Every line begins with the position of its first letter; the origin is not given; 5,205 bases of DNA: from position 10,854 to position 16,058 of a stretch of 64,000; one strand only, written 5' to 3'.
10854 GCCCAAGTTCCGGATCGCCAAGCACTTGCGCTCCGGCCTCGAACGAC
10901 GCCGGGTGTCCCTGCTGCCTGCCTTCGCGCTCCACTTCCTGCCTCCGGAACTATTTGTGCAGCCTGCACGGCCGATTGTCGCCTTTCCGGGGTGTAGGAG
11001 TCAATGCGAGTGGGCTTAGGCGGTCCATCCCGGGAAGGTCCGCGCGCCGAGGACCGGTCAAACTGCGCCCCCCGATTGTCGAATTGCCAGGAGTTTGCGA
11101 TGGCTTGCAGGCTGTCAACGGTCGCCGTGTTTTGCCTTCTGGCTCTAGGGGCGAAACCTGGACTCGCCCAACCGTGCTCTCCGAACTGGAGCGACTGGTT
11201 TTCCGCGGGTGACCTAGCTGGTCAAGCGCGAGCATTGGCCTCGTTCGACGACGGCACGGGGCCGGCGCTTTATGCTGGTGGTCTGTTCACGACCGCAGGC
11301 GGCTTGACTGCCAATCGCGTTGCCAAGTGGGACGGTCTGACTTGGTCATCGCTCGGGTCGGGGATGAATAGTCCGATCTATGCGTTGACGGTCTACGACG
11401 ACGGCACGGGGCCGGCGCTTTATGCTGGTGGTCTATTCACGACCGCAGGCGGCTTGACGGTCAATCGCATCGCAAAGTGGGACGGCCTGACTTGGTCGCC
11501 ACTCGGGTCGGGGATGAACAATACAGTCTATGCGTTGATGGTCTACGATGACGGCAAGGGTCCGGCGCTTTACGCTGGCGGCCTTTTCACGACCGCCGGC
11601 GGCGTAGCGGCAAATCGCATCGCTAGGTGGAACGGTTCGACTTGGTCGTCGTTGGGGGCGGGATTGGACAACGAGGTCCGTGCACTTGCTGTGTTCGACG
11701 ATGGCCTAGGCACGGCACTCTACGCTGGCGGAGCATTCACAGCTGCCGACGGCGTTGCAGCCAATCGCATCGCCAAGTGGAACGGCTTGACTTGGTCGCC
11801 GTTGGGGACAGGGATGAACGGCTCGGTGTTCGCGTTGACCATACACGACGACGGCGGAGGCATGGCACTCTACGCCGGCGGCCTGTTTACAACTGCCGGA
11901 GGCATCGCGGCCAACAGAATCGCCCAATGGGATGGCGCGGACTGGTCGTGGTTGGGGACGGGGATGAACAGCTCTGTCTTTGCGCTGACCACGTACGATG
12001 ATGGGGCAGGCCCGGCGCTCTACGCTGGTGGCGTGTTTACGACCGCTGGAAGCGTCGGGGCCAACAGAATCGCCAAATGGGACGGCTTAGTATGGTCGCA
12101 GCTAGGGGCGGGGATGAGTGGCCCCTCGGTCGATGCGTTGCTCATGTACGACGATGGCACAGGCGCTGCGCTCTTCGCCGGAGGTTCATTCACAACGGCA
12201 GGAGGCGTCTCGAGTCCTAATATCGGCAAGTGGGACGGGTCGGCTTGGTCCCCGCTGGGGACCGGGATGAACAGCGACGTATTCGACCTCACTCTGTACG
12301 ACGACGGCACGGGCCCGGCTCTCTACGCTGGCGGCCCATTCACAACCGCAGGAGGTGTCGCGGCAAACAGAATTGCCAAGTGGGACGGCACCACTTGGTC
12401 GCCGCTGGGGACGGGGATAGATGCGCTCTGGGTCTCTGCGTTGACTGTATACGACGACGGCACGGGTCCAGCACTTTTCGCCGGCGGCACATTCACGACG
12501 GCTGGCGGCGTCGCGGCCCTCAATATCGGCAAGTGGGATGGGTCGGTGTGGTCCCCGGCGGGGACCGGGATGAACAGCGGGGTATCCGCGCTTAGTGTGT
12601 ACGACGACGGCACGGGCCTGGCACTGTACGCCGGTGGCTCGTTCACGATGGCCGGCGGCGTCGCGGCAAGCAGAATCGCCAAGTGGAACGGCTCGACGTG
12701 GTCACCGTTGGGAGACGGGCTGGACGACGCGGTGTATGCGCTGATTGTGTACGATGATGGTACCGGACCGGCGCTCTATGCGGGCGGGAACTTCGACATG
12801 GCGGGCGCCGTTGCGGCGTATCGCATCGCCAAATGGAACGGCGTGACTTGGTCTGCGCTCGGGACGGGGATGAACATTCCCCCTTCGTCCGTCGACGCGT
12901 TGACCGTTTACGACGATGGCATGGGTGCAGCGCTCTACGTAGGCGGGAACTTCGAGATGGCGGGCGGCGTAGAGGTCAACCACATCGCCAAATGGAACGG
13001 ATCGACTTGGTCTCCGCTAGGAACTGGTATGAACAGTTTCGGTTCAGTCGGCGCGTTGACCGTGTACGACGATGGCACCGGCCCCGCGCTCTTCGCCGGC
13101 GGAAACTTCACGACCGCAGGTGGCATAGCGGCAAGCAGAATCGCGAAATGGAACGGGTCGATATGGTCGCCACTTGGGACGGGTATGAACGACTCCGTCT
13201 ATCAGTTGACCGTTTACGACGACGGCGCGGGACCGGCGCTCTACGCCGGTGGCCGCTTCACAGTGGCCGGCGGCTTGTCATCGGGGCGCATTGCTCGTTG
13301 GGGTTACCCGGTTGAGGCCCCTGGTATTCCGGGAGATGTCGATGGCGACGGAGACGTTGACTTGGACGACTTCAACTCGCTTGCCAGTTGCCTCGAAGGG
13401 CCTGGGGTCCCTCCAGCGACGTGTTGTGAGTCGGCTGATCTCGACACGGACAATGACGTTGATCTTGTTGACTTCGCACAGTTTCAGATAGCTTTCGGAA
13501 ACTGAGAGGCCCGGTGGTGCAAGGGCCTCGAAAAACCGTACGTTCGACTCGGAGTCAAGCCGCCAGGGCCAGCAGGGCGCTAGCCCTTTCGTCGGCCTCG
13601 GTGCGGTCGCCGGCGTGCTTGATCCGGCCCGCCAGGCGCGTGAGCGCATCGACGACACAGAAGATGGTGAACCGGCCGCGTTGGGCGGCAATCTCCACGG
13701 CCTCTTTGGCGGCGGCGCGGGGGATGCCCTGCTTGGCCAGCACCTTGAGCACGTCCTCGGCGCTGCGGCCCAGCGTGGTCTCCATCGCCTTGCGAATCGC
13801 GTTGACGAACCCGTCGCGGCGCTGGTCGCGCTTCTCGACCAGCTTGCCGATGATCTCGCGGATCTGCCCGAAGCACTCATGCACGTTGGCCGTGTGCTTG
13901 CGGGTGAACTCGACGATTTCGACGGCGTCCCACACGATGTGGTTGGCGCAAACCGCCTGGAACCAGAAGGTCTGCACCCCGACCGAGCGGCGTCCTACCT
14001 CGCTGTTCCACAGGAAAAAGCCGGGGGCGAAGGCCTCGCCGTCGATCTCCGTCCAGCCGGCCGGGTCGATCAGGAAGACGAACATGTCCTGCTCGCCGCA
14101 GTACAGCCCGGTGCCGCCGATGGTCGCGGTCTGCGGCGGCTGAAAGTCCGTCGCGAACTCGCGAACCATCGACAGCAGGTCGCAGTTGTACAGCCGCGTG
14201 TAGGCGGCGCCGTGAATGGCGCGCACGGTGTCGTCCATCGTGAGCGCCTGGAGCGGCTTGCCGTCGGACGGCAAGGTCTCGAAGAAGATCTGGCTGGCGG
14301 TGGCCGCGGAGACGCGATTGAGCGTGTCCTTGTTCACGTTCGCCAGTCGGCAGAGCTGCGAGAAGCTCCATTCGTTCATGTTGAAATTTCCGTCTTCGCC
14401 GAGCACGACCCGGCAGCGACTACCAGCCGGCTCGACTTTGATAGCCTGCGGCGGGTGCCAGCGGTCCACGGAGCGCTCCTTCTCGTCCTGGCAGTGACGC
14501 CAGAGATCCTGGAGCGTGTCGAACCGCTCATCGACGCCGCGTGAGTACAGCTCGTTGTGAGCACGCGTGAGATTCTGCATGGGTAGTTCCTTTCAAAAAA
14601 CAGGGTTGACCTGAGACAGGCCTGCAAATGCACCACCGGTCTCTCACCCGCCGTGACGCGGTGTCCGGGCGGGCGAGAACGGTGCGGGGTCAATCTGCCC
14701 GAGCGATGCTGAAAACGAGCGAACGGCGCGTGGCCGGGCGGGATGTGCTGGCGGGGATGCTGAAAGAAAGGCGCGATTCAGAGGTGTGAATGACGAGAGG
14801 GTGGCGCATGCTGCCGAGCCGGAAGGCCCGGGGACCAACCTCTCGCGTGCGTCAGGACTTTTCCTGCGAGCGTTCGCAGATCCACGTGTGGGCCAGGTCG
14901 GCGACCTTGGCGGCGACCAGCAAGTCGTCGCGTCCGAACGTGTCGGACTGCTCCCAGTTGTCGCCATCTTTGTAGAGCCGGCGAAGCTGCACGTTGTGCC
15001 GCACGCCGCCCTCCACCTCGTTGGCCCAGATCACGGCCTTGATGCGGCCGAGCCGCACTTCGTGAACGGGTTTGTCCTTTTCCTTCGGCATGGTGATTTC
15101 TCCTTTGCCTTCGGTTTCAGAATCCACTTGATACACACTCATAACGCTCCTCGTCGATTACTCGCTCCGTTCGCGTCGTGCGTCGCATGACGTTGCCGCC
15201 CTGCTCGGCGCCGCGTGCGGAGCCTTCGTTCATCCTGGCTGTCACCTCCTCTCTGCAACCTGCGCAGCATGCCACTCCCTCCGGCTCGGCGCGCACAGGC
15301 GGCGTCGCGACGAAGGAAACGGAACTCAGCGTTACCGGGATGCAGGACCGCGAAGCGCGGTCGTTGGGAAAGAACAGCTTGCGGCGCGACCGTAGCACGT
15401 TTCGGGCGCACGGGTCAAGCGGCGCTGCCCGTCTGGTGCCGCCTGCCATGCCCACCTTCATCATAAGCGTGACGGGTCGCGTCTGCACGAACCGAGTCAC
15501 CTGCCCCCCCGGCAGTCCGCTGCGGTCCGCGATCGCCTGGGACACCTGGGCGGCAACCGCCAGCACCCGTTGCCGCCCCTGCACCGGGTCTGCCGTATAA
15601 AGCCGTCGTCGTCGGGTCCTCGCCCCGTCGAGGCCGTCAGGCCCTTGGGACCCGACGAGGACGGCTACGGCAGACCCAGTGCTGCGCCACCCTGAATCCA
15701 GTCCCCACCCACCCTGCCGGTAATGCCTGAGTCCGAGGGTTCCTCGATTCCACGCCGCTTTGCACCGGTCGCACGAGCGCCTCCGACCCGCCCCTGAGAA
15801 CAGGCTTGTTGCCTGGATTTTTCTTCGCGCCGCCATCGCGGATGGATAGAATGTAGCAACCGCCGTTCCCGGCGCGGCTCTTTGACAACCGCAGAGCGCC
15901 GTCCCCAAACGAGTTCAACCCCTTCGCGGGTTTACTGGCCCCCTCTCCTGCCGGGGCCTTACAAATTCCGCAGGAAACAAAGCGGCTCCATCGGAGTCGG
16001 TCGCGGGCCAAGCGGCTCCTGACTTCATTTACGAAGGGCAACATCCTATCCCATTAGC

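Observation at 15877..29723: Three copies of a covarying hairpin + H-type pseudoknot leader (15916-15974 +, 29044-29122 -, 29594-29672 -)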

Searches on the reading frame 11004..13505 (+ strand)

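Call 9: search_protein_families(library=pfam, proteins=[window:11004-13505:+], max_evalue=0.01)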
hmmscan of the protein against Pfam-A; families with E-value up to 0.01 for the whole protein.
window:11004-13505:+ (833 aa): 5 families
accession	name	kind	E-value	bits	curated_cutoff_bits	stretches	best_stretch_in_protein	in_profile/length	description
PF12768.13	Rax2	-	2e-19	70.4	28.8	2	166-319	18-164/254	Rax2 C-terminal beta propeller domain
PF19565.4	DUF6087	-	9.4e-16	58.4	27.1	0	456-473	45-62/99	Family of unknown function (DUF6087)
PF17164.10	DUF5122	-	5.3e-06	27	27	0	189-208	6-25/36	Domain of unknown function (DUF5122) beta-propeller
PF00404.24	Dockerin_1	-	0.00022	21.8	22.9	1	776-826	1-51/57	Dockerin type I domain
PF20033.5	DUF6438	-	0.00043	20.9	30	0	123-155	14-44/116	Domain of unknown function (DUF6438)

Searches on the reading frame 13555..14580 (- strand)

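Call 9: search_protein_families(library=pfam, proteins=[window:13555-14580:-], max_evalue=0.01)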
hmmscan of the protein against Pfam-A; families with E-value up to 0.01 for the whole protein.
window:13555-14580:- (341 aa): 1 family
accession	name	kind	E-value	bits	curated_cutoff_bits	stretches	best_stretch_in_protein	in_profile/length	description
PF06067.16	DUF932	-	0.0012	19.1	23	1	177-253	54-131/227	Domain of unknown function (DUF932)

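Call 50: search_protein_families(library=phrogs, proteins=[window:13555-14580:-], max_evalue=0.01)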
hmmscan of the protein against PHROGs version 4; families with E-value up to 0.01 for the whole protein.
window:13555-14580:- (341 aa): 1 family
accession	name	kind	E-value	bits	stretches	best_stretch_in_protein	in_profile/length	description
phrog_1362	-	unknown function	7.5e-14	52.6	1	61-340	69-386/391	-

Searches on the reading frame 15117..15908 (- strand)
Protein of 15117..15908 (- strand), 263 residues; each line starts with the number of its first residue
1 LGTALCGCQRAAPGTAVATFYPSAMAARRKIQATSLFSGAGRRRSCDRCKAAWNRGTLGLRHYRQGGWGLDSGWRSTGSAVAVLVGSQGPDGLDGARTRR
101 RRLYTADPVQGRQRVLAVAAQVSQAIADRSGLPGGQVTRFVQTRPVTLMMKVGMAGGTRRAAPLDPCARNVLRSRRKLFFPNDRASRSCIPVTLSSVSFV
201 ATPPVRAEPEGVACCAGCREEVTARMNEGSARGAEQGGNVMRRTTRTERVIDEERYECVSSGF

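Call 9: search_protein_families(library=pfam, proteins=[window:15117-15908:-], max_evalue=0.01)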
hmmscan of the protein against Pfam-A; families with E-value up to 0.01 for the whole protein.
window:15117-15908:- (263 aa): 0 families
